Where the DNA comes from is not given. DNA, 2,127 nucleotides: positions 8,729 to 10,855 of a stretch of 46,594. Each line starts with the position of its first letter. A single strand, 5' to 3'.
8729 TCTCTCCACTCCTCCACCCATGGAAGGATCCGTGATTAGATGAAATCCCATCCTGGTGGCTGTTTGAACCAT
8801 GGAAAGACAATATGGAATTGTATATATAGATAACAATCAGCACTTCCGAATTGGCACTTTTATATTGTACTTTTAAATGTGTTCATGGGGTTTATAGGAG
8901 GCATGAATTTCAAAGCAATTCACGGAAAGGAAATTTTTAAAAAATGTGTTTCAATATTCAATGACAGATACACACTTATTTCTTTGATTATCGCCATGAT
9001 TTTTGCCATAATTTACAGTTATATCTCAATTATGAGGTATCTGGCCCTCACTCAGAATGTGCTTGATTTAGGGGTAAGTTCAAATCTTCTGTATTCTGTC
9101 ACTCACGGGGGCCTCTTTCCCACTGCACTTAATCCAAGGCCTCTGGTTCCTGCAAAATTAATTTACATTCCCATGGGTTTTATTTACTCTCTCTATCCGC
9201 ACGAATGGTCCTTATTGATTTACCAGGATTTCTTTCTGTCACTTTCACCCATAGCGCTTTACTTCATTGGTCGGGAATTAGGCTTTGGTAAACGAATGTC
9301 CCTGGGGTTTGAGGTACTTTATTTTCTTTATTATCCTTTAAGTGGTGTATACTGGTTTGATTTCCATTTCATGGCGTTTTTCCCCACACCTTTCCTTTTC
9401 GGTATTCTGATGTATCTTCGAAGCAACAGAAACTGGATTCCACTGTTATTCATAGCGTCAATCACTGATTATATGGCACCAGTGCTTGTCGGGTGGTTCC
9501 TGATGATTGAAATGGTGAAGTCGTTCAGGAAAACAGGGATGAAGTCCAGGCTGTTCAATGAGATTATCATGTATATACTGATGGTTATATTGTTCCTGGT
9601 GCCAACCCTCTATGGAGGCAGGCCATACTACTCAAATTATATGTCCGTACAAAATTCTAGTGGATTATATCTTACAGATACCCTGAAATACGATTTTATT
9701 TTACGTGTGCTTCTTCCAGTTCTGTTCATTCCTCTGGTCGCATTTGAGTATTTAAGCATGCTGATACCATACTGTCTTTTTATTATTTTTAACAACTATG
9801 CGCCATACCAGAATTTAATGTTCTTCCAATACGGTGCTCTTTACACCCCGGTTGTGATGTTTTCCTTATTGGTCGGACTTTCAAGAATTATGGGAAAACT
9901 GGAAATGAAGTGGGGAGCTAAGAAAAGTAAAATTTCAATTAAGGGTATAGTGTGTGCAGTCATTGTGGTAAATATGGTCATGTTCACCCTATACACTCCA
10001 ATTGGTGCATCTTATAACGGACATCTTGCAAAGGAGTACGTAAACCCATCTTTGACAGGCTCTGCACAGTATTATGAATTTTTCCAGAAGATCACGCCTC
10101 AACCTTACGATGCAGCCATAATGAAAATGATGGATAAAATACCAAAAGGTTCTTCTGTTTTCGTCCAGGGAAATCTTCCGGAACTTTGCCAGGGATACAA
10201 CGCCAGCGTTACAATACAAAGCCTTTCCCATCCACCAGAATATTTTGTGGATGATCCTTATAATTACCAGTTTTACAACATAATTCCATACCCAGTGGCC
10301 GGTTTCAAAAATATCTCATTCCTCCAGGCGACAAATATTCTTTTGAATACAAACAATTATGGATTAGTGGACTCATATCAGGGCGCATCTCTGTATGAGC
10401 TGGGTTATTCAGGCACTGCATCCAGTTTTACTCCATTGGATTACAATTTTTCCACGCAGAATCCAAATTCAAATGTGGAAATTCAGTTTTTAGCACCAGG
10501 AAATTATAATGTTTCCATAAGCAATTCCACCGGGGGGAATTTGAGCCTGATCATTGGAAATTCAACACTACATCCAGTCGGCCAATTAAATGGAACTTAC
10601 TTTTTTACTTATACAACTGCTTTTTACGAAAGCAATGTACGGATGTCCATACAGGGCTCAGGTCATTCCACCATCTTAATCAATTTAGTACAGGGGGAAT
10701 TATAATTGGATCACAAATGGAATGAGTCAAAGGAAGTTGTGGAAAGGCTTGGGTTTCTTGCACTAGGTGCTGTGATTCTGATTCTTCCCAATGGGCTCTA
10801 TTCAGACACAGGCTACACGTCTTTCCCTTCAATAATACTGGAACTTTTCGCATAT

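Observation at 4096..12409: Glycosylation island: GT2-GT4-epimerase-GT4 operon facing two giant sequon-rich polytopic membrane proteins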

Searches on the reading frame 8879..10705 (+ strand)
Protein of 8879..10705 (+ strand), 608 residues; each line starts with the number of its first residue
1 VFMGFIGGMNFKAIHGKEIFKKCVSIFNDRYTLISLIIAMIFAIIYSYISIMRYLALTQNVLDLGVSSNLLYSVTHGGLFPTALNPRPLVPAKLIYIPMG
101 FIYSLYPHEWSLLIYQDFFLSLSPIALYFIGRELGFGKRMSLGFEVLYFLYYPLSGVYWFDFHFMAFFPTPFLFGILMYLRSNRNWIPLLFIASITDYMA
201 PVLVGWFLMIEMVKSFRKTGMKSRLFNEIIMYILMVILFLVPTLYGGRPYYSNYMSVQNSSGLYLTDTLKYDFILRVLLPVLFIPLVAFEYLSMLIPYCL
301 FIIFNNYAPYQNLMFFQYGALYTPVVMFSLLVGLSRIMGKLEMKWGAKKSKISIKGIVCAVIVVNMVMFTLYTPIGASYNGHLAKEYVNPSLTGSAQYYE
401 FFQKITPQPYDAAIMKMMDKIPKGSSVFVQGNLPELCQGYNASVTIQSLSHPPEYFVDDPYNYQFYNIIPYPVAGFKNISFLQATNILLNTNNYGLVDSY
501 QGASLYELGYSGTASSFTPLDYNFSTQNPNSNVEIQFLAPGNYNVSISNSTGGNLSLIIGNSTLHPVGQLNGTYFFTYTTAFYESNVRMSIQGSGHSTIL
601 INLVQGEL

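Call 4: search_protein_families(library=pfam, proteins=[window:8879-10705:+], max_evalue=0.1)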
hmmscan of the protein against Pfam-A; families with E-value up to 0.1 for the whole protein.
window:8879-10705:+ (608 aa): 1 family
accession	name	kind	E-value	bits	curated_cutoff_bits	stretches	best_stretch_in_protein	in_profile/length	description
PF09852.15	DUF2079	-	8.2e-25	88.2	28.2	1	54-433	2-387/459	Predicted membrane protein (DUF2079)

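Call 5: search_protein_families(library=ncbifam, proteins=[window:8879-10705:+], max_evalue=0.1)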
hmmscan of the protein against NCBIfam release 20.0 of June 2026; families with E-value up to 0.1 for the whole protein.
window:8879-10705:+ (608 aa): 0 families

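Call 7: search_solved_structures(query=window:8879-10705:+, max_evalue=10)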
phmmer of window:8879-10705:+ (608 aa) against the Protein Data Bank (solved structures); distinct sequences matched with E-value up to 10: 0.

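Call 9: find_homologous_proteins(query=window:8879-10705:+)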
Query window:8879-10705:+ (608 aa): 47 proteins with E <= 0.001 among 7380 candidates.
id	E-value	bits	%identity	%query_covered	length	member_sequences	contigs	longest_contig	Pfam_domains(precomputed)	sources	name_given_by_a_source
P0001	0.0e+0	1353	100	100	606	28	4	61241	PF09852.16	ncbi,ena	-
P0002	1.1e-188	647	53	97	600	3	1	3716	PF09852.16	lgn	-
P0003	1.8e-186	640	52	96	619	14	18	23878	PF09852.16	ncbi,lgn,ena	-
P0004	3.4e-186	639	52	96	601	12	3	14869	PF09852.16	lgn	-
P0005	3.0e-124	434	39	98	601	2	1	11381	PF09852.16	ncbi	-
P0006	9.0e-123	429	44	88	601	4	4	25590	PF09852.16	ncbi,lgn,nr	ncbi:MAG: DUF2079 domain-containing protein [Candidatus Thermoplasmatota archaeon]|nr:DUF2079 domain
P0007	1.0e-113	399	41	88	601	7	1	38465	PF09852.16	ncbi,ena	-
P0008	2.8e-112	395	38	98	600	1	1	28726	PF09852.16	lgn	-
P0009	1.0e-108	383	36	98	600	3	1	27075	PF09852.16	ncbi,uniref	ncbi:DUF2079 domain-containing protein [Cuniculiplasma sp. SKW4]|uniref:DUF2079 domain-containing pr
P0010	5.7e-101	357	40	85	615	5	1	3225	PF09852.16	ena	-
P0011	2.2e-96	342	36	95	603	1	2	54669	PF09852.16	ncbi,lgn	-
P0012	3.5e-96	341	38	91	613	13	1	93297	PF09852.16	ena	-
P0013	3.2e-94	335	37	96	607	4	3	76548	PF09852.16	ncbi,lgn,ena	-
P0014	1.4e-93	333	36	95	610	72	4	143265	PF09852.16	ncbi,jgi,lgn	jgi:uncharacterized membrane protein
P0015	5.5e-92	328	37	87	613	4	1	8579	PF09852.16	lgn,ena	-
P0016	5.9e-90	321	40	84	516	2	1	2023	PF09852.16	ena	-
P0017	1.5e-76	277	36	84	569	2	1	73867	PF09852.16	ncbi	ncbi:DUF2079 domain-containing protein [Caldiplasma sukawensis]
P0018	1.7e-71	260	35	80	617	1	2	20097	PF09852.16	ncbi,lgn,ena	-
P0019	4.3e-71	259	34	81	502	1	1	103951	PF09852.16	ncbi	-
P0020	5.2e-70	255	35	82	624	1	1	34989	PF09852.16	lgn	-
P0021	1.7e-68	250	32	88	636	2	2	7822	PF09852.16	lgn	-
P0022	1.8e-67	247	33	77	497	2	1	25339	PF09852.16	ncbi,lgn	-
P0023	3.5e-67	246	33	77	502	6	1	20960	PF09852.16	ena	-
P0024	2.3e-66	243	34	89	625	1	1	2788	PF09852.16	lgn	-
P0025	2.8e-66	243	33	81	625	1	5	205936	PF09852.16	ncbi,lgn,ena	-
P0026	1.2e-65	241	33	77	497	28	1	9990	PF09852.16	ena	-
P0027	1.5e-65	240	31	89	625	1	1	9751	PF09852.16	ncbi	-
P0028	1.7e-65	240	32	90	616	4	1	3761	PF09852.16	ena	-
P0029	3.0e-65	239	32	85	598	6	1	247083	PF09852.16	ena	-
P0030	6.5e-65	238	34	81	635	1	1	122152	PF09852.16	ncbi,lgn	-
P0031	9.7e-65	238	32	91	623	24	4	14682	PF09852.16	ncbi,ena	-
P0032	1.1e-64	238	33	77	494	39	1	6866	PF09852.16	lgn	-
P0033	2.3e-64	236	32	77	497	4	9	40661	PF09852.16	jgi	jgi:uncharacterized membrane protein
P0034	4.6e-64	235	32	84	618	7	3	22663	PF09852.16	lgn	-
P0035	6.8e-64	235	33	77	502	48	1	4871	PF09852.16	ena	-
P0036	1.0e-63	234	37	67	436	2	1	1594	PF09852.16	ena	-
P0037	3.3e-63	233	31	81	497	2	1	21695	PF09852.16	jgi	jgi:uncharacterized membrane protein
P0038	1.1e-59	221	33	79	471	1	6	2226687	PF09852.16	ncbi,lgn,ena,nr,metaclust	ncbi:hypothetical protein IX51_03930 [uncultured archaeon]|nr:hypothetical protein IX51_03930 [uncul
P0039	1.7e-59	220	34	76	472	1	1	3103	PF09852.16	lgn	-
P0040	2.6e-58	216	32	93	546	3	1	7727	PF09852.16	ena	-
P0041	5.9e-58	215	32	76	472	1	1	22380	PF09852.16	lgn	-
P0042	1.3e-55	207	28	89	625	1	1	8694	PF09852.16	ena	-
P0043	1.7e-53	201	30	93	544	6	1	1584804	PF09852.16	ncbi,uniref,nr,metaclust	ncbi:hypothetical protein [Thermoplasma volcanium GSS1]|uniref:DUF2079 domain-containing protein n=1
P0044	5.5e-52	196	31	81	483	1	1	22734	PF09852.16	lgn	-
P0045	5.0e-46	176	32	86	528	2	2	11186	PF09852.16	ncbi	-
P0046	6.1e-46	176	37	51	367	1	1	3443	PF09852.16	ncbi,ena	-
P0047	1.6e-5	42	24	79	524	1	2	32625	PF09852.16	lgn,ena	-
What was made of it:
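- Closest known: Pfam DUF2079. Same: All 47 homologues found carry the same domain (call 9).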

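Call 14: search_solved_structures(query=A1, max_evalue=10, show_alignments=2)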
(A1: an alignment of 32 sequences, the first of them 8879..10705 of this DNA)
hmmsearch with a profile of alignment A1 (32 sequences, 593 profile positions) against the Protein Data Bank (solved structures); distinct sequences matched with E-value up to 10: 4.
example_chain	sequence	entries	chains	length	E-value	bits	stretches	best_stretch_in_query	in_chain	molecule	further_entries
6qn9_L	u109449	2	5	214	1.5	10.4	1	461-568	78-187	light chain | B4 light chain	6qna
7c4s_A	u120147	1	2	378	6.9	8.2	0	174-270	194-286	Sphingosine 1-phosphate receptor 3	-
7ew2_R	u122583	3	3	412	8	8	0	174-270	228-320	Sphingosine 1-phosphate receptor 3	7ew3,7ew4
9w0o_D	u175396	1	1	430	8.4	7.9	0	174-270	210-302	Sphingosine 1-phosphate receptor 3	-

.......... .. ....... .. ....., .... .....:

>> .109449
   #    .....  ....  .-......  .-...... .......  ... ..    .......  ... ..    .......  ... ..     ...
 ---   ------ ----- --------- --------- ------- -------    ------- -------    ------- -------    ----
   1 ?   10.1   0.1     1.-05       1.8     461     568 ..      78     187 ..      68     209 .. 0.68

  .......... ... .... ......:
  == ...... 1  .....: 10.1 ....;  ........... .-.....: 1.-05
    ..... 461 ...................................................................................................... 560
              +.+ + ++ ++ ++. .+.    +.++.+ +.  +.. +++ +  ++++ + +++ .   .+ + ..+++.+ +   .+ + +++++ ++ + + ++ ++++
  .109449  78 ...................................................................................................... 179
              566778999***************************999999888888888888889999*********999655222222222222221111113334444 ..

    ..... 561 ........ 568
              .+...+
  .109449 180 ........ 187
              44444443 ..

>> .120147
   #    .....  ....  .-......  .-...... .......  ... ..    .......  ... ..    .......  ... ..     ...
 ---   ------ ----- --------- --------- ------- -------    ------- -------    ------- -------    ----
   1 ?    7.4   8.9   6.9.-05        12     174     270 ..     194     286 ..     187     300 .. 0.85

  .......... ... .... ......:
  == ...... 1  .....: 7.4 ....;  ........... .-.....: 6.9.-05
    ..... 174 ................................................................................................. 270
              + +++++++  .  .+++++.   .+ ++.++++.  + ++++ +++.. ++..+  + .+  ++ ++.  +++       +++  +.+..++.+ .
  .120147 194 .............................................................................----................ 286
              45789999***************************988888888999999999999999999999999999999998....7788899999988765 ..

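Call 24: find_encoding_contigs(protein=P0009, flank=10000, max_places=2)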
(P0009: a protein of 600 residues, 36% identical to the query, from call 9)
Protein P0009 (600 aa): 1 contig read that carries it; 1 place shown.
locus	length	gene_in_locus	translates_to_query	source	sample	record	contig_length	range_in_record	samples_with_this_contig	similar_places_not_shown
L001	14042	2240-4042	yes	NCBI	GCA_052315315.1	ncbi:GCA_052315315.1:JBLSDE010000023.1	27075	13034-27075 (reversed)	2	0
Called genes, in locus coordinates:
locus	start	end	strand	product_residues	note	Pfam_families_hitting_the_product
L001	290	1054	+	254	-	PF00535:Glycos_transf_2, PF13641:Glyco_tranf_2_3 (weak)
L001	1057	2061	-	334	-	PF00535:Glycos_transf_2, PF10111:Glyco_tranf_2_2 (weak)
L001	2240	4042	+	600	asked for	PF09852:DUF2079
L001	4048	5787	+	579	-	-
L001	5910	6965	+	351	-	PF00535:Glycos_transf_2, PF13641:Glyco_tranf_2_3, PF04138:GtrA_DPMS_TM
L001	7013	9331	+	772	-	-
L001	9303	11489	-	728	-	-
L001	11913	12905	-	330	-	-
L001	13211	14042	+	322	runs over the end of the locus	PF01497:Peripla_BP_2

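Call 25: find_encoding_contigs(protein=P0043, flank=10000, max_places=2)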
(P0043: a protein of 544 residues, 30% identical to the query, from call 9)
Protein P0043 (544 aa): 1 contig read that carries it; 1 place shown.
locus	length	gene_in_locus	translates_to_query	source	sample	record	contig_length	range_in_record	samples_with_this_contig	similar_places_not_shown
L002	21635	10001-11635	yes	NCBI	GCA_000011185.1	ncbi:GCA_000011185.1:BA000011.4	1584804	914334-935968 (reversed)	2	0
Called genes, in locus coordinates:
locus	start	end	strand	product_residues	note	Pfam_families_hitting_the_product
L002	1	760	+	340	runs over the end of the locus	PF00535:Glycos_transf_2, PF13641:Glyco_tranf_2_3 (weak)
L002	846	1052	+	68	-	-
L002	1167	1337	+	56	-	-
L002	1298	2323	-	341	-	PF00534:Glycos_transf_1, PF13692:Glyco_trans_1_4, PF20706:GT4-conflict (weak)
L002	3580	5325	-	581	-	PF20434:BD-FAE, PF00561:Abhydrolase_1 (weak), PF12146:Hydrolase_4 (faint), PF00326:Peptidase_S9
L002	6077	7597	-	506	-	PF01943:Polysacc_synt, PF01554:MatE (weak), PF13440:Polysacc_synt_3, PF03023:MurJ, PF01554:MatE (weak)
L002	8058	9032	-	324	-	PF00288:GHMP_kinases_N, PF08544:GHMP_kinases_C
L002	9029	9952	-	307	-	PF01073:3Beta_HSD (weak), PF01370:Epimerase, PF16363:GDP_Man_Dehyd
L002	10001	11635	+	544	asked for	PF09852:DUF2079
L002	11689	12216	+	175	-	PF07301:DUF1453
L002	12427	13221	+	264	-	PF13641:Glyco_tranf_2_3 (weak), PF00535:Glycos_transf_2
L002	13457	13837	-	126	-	-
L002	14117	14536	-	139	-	-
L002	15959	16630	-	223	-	PF13489:Methyltransf_23, PF08241:Methyltransf_11 (weak), PF08242:Methyltransf_12 (weak), PF13847:Methyltransf_31 (weak)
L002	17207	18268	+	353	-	PF13439:Glyco_transf_4, PF00534:Glycos_transf_1, PF13692:Glyco_trans_1_4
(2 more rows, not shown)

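Call 29: predict_structure(alignment_id=A1)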
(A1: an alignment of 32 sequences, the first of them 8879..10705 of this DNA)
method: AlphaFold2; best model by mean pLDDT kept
length: 608 residues; sequences in the alignment: 32
mean_pLDDT: 84.5   pTM: 0.85
mean pLDDT of the five models: 84.5, 84.3, 83.2, 83.1, 82.6
residues with pLDDT >= 90: 330; 70-90: 176; 50-70: 71; < 50: 31
segments of 3 or more residues with pLDDT < 50: 1-11, 256-264, 391-395
pLDDT, mean of each block of 10 residues (from residue 1): 39 63 82 95 94 92 90 90 84 93 94 94 96 95 94 74 92 97 96 95 96 89 84 96 86 55 60 83 95 88 63 61 94 95 89 91 88 66 52 54 87 97 94 91 71 93 81 64 92 95 96 93 87 89 91 72 85 91 88 76 90
secondary structure, 60 per line:
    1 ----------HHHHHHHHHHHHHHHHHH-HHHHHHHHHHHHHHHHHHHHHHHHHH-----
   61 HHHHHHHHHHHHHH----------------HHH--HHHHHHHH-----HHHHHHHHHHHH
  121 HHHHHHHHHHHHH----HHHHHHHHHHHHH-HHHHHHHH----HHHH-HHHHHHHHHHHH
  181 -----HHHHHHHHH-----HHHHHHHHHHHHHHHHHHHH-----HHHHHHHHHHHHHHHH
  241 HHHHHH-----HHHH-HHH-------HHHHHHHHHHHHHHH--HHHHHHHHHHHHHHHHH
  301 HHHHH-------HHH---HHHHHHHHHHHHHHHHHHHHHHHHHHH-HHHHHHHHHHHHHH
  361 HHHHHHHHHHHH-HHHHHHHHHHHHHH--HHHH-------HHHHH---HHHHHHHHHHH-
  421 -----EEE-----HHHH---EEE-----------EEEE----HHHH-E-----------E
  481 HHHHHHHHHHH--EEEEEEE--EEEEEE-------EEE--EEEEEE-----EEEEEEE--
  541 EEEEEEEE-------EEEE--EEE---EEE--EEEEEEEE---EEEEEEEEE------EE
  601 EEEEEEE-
elements in order: H11-28 H30-55 H61-74 H96-103 H109-133 H138-150 H152-159 H164-167 H169-180 H186-194 H200-219 H225-246 H252-255 H267-281 H284-305 H319-345 H347-372 H374-387 H390-393 H401-405 H409-419 E426-428 H434-437 E441-443 E455-458 H463-466 H481-491 E494-500 E503-508 E516-518 E521-526 E532-538 E541-548 E556-559 E562-564 E568-570 E573-580 E584-592 E599-607
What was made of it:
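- It has a large extracytoplasmic C-terminal domain (call 29).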

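Call 44: find_encoding_contigs(protein=P0014, flank=8000, max_places=1)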
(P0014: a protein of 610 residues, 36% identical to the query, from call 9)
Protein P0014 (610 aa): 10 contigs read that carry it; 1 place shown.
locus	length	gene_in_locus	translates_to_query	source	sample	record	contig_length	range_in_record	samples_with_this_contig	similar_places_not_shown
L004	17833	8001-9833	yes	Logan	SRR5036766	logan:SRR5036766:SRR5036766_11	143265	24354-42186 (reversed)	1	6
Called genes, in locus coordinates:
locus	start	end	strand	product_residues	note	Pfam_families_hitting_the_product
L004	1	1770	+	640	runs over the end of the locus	PF17214:KH_TffA, PF00753:Lactamase_B, PF16661:Lactamase_B_6, PF23023:Anti-Pycsar_Apyc1, PF12706:Lactamase_B_2 (weak), PF10996:Beta-Casp, PF07521:RMMBL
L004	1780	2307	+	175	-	-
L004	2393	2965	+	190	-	-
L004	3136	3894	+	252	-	PF00535:Glycos_transf_2, PF10111:Glyco_tranf_2_2, PF13641:Glyco_tranf_2_3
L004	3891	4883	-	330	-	PF00535:Glycos_transf_2, PF13641:Glyco_tranf_2_3 (weak)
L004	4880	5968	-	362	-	PF13439:Glyco_transf_4, PF00534:Glycos_transf_1, PF13692:Glyco_trans_1_4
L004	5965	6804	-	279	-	PF01370:Epimerase, PF04321:RmlD_sub_bind (faint), PF16363:GDP_Man_Dehyd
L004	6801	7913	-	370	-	PF00534:Glycos_transf_1, PF13692:Glyco_trans_1_4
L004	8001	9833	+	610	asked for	PF09852:DUF2079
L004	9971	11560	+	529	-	-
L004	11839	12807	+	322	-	PF00535:Glycos_transf_2, PF13641:Glyco_tranf_2_3 (faint), PF04138:GtrA_DPMS_TM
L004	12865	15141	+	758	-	PF09594:GT87 (weak)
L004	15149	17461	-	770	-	-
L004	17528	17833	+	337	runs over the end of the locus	PF00248:Aldo_ket_red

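Call 45: find_encoding_contigs(protein=P0025, flank=8000, max_places=1)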
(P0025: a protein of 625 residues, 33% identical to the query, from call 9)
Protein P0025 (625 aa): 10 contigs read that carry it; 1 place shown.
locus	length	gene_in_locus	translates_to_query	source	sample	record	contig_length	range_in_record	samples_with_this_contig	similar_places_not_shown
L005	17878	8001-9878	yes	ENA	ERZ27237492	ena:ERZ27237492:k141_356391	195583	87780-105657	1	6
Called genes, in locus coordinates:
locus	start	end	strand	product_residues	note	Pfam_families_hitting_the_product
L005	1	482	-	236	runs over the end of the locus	PF01944:SpoIIM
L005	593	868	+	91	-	-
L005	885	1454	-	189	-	PF13580:SIS_2, PF01380:SIS (weak)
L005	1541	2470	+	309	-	PF13489:Methyltransf_23, PF13847:Methyltransf_31, PF08241:Methyltransf_11, PF08242:Methyltransf_12, PF13649:Methyltransf_25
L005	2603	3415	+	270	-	PF13489:Methyltransf_23 (weak), PF13847:Methyltransf_31, PF08241:Methyltransf_11, PF08242:Methyltransf_12, PF13649:Methyltransf_25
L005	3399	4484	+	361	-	PF08242:Methyltransf_12 (weak), PF13649:Methyltransf_25 (faint)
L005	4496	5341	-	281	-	-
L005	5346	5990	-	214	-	-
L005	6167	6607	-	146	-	-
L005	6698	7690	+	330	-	PF00535:Glycos_transf_2, PF13641:Glyco_tranf_2_3, PF10111:Glyco_tranf_2_2 (weak), PF13632:Glyco_trans_2_3 (faint)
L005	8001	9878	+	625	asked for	PF09852:DUF2079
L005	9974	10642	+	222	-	PF00392:GntR, PF07729:FCD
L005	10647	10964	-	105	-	PF01957:NfeD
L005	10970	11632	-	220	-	PF13240:Zn_Ribbon_1 (weak), PF13248:Zn_ribbon_3 (faint)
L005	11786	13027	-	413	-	PF07690:MFS_1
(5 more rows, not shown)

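Call 46: find_encoding_contigs(protein=P0038, flank=8000, max_places=1)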
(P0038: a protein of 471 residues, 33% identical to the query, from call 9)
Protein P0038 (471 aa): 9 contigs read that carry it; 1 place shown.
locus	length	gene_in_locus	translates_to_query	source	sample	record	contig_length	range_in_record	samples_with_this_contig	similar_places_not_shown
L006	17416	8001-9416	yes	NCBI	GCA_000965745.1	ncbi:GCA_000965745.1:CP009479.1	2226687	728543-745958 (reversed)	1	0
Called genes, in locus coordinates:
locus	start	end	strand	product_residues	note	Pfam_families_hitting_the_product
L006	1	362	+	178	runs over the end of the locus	-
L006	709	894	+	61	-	-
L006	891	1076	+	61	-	-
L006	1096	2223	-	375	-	PF13565:HTH_32, PF13358:DDE_3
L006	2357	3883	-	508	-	PF01943:Polysacc_synt, PF01554:MatE, PF13440:Polysacc_synt_3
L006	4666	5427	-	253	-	PF01695:IstB_IS21, PF00308:Bac_DnaA, PF00004:AAA (weak)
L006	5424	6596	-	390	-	PF00665:rve, PF22483:Mu-transpos_C_2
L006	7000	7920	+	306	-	-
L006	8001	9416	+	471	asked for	PF09852:DUF2079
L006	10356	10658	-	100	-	PF01527:HTH_Tnp_1, PF13518:HTH_28, PF13551:HTH_29 (weak)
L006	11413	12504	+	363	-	PF13439:Glyco_transf_4, PF00534:Glycos_transf_1, PF13692:Glyco_trans_1_4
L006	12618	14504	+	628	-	-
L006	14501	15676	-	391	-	PF20706:GT4-conflict, PF00534:Glycos_transf_1, PF13692:Glyco_trans_1_4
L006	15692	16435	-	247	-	PF00483:NTP_transferase, PF12804:NTP_transf_3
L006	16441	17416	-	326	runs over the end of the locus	PF13641:Glyco_tranf_2_3 (weak), PF00535:Glycos_transf_2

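Call 77: search_protein_families(library=ncbifam, proteins=[L004:11839-12807:+], max_evalue=0.00001)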
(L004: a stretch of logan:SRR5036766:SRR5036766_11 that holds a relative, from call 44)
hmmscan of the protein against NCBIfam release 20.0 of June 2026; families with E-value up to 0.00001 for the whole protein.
L004:11839-12807:+ (322 aa): 9 families
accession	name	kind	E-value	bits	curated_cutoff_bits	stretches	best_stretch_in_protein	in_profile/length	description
NF047588.1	GlcsyltransPgfSStrep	equivalog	1.8e-18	66.8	500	1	3-219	33-243/308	glycosyltransferase PgfS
NF007986.1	PRK10714.1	equivalog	3.5e-16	59.1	529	1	3-235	37-261/316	undecaprenyl-phosphate 4-deoxy-4-formamido-L-arabinose transferase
TIGR04182.1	glyco_TIGR04182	equivalog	2.1e-13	50.3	325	1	6-178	29-196/293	S-layer glycoprotein N-glycosyltransferase AglJ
NF041875.1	EPS_EpsD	equivalog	3.9e-09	36.4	370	1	5-86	31-110/325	exopolysaccharide biosynthesis glycosyltransferase EpsD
NF041391.1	DPhHxTase_Halo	equivalog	1.2e-08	34.3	375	1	8-176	27-187/213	dolichyl-phosphate hexose transferase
TIGR03937.1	PgaC_IcaA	equivalog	2.3e-08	33.4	422.3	1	4-86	74-156/407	poly-beta-1,6-N-acetyl-D-glucosamine synthase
NF007482.0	PRK10073.1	equivalog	2e-06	27.1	423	1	6-78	37-108/334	glycosyltransferase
NF038302.1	EPS_HpsE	equivalog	2.2e-06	26.9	300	1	2-68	31-99/307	hormogonium polysaccharide biosynthesis glycosyltransferase HpsE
TIGR03469.1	HpnB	hypoth_equivalog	9.2e-06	24.9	379.25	0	6-90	76-169/386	hopene-associated glycosyltransferase HpnB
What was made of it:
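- The synthase next to relatives' homologues hits AglJ and the haloarchaeal Dol-P-hexose transferase (call 77).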
